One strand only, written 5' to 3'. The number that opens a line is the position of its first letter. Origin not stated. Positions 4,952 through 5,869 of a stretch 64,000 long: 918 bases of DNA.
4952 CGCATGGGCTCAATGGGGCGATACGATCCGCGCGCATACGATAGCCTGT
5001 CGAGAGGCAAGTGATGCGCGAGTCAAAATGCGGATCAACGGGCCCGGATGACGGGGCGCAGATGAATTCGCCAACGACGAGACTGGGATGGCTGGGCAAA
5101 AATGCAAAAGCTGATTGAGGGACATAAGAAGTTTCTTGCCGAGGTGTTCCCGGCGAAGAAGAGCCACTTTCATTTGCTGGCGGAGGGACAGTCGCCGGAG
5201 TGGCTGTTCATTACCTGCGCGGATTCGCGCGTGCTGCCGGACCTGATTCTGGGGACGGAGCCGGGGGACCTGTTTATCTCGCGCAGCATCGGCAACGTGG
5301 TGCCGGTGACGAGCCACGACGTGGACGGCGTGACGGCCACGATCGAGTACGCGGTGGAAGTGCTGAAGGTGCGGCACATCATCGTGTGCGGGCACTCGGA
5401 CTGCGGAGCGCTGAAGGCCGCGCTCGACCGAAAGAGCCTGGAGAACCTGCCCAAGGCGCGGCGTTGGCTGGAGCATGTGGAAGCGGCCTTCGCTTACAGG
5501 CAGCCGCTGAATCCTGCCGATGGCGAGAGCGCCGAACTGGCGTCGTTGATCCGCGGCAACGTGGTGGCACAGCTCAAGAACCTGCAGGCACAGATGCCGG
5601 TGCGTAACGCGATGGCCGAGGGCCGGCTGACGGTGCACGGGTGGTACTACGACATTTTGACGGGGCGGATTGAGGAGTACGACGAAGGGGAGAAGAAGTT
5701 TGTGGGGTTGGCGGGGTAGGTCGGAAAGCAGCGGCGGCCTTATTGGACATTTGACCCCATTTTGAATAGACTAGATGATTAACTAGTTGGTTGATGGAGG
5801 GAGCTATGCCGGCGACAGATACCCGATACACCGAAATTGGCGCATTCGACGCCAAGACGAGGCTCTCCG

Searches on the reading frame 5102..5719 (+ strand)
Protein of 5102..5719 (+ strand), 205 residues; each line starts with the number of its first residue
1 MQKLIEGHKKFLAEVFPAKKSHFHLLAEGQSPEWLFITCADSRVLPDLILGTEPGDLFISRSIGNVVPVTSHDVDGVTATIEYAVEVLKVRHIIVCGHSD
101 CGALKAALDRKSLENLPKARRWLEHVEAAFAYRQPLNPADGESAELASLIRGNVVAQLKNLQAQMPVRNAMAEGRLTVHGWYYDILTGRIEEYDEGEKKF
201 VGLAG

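Call 12: find_encoding_contigs(protein=window:5102-5719:+, flank=10000, max_places=10)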
Protein window:5102-5719:+ (205 aa): 9 contigs read that carry it; 9 places shown.
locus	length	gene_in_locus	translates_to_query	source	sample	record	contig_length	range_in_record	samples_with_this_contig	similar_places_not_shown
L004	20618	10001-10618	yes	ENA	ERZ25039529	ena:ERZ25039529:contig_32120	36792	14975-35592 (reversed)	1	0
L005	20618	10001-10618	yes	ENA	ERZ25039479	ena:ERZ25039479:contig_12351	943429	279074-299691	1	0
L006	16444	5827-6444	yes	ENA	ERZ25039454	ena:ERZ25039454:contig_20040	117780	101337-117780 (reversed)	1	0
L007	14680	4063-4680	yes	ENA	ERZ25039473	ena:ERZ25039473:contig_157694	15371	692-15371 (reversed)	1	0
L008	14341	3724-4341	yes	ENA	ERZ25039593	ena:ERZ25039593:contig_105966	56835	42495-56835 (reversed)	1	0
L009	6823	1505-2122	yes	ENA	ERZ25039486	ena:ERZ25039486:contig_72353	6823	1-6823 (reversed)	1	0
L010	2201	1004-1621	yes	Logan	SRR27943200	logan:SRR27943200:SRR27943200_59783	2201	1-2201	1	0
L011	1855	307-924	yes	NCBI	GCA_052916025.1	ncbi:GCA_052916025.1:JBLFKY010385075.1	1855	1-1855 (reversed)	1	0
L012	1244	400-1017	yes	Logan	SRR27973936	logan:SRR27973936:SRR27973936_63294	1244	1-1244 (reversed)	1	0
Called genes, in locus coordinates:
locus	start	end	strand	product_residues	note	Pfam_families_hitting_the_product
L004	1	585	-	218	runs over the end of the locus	PF00578:AhpC-TSA, PF08534:Redoxin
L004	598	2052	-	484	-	PF02881:SRP54_N, PF06414:Zeta_toxin (weak), PF00448:SRP54, PF01656:CbiA (weak), PF02978:SRP_SPB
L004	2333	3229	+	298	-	PF22842:Pel9A-like_beta_helix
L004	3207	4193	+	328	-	PF13229:Beta_helix (faint), PF05048:NosD (weak)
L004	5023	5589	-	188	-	-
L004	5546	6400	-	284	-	-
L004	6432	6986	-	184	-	-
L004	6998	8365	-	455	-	PF00561:Abhydrolase_1, PF12146:Hydrolase_4, PF12697:Abhydrolase_6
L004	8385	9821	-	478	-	PF00144:Beta-lactamase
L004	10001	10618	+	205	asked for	PF00484:Pro_CA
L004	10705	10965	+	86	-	PF02604:PhdYeFM_antitox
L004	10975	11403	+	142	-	PF01850:PIN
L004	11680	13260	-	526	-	PF00083:Sugar_tr, PF06609:TRI12 (weak), PF07690:MFS_1, PF13347:MFS_2 (faint)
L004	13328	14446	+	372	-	-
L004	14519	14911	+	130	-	PF06094:GGACT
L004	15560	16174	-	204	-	-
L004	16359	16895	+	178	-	PF12844:HTH_19, PF13560:HTH_31, PF01381:HTH_3, PF13443:HTH_26 (weak)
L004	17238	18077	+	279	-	PF01255:Prenyltransf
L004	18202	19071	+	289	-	PF01148:CTP_transf_1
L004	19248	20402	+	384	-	PF02670:DXP_reductoisom, PF08436:DXP_redisom_C, PF13288:DXPR_C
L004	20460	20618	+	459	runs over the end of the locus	PF02163:Peptidase_M50, PF17820:PDZ_6 (weak), PF00595:PDZ (weak), PF13180:PDZ_2, PF17820:PDZ_6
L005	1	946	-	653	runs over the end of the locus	PF00012:HSP70, PF06723:MreB_Mbl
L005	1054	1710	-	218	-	PF00578:AhpC-TSA, PF08534:Redoxin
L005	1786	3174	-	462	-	PF02881:SRP54_N, PF06414:Zeta_toxin (weak), PF00448:SRP54, PF01656:CbiA (weak), PF02978:SRP_SPB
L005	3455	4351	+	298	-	PF22842:Pel9A-like_beta_helix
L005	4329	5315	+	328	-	PF05048:NosD (faint), PF13229:Beta_helix (faint)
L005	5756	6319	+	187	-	-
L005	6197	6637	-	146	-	-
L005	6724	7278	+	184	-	PF00440:TetR_N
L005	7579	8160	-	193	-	PF00561:Abhydrolase_1, PF12146:Hydrolase_4, PF12697:Abhydrolase_6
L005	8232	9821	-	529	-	PF00144:Beta-lactamase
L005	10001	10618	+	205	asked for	PF00484:Pro_CA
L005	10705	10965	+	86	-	PF02604:PhdYeFM_antitox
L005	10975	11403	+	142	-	PF01850:PIN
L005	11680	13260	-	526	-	PF00083:Sugar_tr, PF06609:TRI12 (weak), PF07690:MFS_1, PF13347:MFS_2 (faint)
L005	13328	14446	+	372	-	-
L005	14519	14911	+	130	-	PF06094:GGACT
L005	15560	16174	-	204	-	-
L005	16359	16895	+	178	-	PF12844:HTH_19, PF13560:HTH_31, PF01381:HTH_3, PF13443:HTH_26 (weak)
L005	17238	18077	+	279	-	PF01255:Prenyltransf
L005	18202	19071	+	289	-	PF01148:CTP_transf_1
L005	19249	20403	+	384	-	PF02670:DXP_reductoisom, PF08436:DXP_redisom_C, PF13288:DXPR_C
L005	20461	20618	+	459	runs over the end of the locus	PF02163:Peptidase_M50, PF17820:PDZ_6 (weak), PF00595:PDZ (weak), PF13180:PDZ_2, PF17820:PDZ_6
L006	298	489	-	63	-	-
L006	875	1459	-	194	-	-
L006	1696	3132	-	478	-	PF05593:RHS_repeat (faint)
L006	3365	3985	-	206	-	PF02230:Abhydrolase_2 (faint), PF00561:Abhydrolase_1, PF12146:Hydrolase_4, PF12697:Abhydrolase_6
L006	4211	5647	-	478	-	PF00144:Beta-lactamase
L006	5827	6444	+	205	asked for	PF00484:Pro_CA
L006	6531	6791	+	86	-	PF02604:PhdYeFM_antitox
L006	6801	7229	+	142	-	PF01850:PIN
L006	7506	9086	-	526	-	PF00083:Sugar_tr, PF06609:TRI12 (weak), PF07690:MFS_1, PF13347:MFS_2 (faint)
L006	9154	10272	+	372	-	-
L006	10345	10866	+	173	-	PF06094:GGACT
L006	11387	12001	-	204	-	-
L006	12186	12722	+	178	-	PF12844:HTH_19, PF13560:HTH_31, PF01381:HTH_3, PF13443:HTH_26 (weak)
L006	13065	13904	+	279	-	PF01255:Prenyltransf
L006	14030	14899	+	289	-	PF01148:CTP_transf_1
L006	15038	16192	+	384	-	PF02670:DXP_reductoisom, PF08436:DXP_redisom_C, PF13288:DXPR_C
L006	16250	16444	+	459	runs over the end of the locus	PF02163:Peptidase_M50, PF17820:PDZ_6 (weak), PF00595:PDZ (weak), PF13180:PDZ_2, PF17820:PDZ_6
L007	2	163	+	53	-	?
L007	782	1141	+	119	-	PF00440:TetR_N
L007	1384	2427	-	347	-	PF12146:Hydrolase_4, PF00561:Abhydrolase_1, PF12697:Abhydrolase_6 (weak)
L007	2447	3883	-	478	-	PF00144:Beta-lactamase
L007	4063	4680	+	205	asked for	PF00484:Pro_CA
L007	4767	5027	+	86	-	PF02604:PhdYeFM_antitox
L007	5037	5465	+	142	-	PF01850:PIN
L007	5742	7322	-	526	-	PF00083:Sugar_tr, PF06609:TRI12 (weak), PF07690:MFS_1, PF13347:MFS_2 (faint)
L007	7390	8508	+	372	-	-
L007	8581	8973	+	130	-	PF06094:GGACT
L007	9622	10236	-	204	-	-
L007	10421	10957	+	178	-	PF12844:HTH_19, PF13560:HTH_31, PF01381:HTH_3, PF13443:HTH_26 (weak)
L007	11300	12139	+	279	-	PF01255:Prenyltransf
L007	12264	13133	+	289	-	PF01148:CTP_transf_1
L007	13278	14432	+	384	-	PF02670:DXP_reductoisom, PF08436:DXP_redisom_C, PF13288:DXPR_C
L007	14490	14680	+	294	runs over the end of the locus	?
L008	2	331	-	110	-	?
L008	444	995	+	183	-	PF00440:TetR_N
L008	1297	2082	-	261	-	PF12146:Hydrolase_4, PF00561:Abhydrolase_1, PF12697:Abhydrolase_6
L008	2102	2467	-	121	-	-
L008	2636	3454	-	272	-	-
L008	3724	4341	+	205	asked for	PF00484:Pro_CA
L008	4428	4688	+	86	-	PF02604:PhdYeFM_antitox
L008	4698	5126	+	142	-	PF01850:PIN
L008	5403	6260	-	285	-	PF07690:MFS_1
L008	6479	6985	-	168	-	PF07690:MFS_1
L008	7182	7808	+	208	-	-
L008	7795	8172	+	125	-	-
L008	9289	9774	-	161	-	-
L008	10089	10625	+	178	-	PF12844:HTH_19, PF13560:HTH_31, PF01381:HTH_3, PF13443:HTH_26 (weak)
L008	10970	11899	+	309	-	PF01255:Prenyltransf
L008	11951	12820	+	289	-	PF01148:CTP_transf_1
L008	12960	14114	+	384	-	PF02670:DXP_reductoisom, PF08436:DXP_redisom_C, PF13288:DXPR_C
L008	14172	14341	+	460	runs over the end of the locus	PF02163:Peptidase_M50, PF00595:PDZ (weak), PF13180:PDZ_2, PF17820:PDZ_6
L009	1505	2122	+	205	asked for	PF00484:Pro_CA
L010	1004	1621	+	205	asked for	PF00484:Pro_CA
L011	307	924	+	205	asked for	PF00484:Pro_CA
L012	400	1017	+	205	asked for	PF00484:Pro_CA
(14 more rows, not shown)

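Call 19: search_protein_families(library=pfam, proteins=[L006:1696-3132:-, L006:875-1459:-, L006:298-489:-], max_evalue=0.1)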
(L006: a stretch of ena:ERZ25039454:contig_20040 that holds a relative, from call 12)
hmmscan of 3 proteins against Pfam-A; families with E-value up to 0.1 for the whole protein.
L006:1696-3132:- (478 aa): 1 family
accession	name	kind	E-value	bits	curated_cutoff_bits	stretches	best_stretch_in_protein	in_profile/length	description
PF05593.20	RHS_repeat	-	2.1e-06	28.4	22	2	85-118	1-37/38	RHS Repeat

L006:875-1459:- (194 aa): 0 families

L006:298-489:- (63 aa): 1 family
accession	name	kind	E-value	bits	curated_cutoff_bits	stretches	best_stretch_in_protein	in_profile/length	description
PF17864.7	AAA_lid_4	-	0.04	14.1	27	1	6-49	12-55/74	RuvB AAA lid domain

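Call 53: search_protein_families(library=ncbifam, proteins=[L004:6998-8365:-, L004:6432-6989:-, L004:5546-6541:-, L004:5023-5592:-, L006:1696-3261:-, L006:1472-1753:-, L006:875-1468:-], max_evalue=0.01)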
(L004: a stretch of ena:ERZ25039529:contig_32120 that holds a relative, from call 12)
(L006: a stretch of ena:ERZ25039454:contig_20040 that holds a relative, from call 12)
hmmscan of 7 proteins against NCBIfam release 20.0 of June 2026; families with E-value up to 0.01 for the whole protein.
L004:6998-8365:- (455 aa): 3 families
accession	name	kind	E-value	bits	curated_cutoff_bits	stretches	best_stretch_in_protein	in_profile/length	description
TIGR03696.1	Rhs_assc_core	domain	2.9e-15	56.5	32.5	1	207-274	20-76/76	RHS repeat-associated core domain-containing protein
TIGR03695.1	menH_SHCHC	equivalog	0.00074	19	208.55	1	68-147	4-84/252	2-succinyl-6-hydroxy-2,4-cyclohexadiene-1-carboxylate synthase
NF047920.1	lactonase_UilS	equivalog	0.0024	17.7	400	1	56-110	14-69/285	UilS family quorum-quenching N-acyl-homoserine lactonase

L004:6432-6989:- (185 aa): 0 families

L004:5546-6541:- (331 aa): 1 family
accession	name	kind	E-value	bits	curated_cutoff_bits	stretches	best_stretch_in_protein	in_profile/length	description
TIGR03696.1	Rhs_assc_core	domain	1e-17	64.4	32.5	1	59-135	11-76/76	RHS repeat-associated core domain-containing protein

L004:5023-5592:- (189 aa): 0 families

L006:1696-3261:- (521 aa): 2 families
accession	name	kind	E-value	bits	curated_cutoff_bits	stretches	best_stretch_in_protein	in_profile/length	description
TIGR03696.1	Rhs_assc_core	domain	5.1e-18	65.4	32.5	1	285-364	3-76/76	RHS repeat-associated core domain-containing protein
TIGR01643.1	YD_repeat_2x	repeat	1.3e-05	25.5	15.8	0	146-175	1-31/42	YD repeat-containing protein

L006:1472-1753:- (93 aa): 0 families

L006:875-1468:- (197 aa): 0 families
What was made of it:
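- Tried and rejected: The orphan tip, its immunity candidate, the L006 tip and immunity gene, and the L004 tips and immunity genes have no Pfam or NCBIfam hit beyond the Rhs core (calls 19, 53).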

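Call 66: search_protein_families(library=pfam, proteins=[L005:6724-7278:+, L005:5756-6319:+], max_evalue=0.01)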
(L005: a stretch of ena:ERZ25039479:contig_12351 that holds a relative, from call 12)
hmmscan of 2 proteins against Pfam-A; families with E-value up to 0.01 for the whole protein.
L005:6724-7278:+ (184 aa): 1 family
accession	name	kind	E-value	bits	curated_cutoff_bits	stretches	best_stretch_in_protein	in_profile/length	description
PF00440.29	TetR_N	-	3.9e-15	55.8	24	1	13-58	1-46/47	Bacterial regulatory proteins, tetR family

L005:5756-6319:+ (187 aa): 0 families
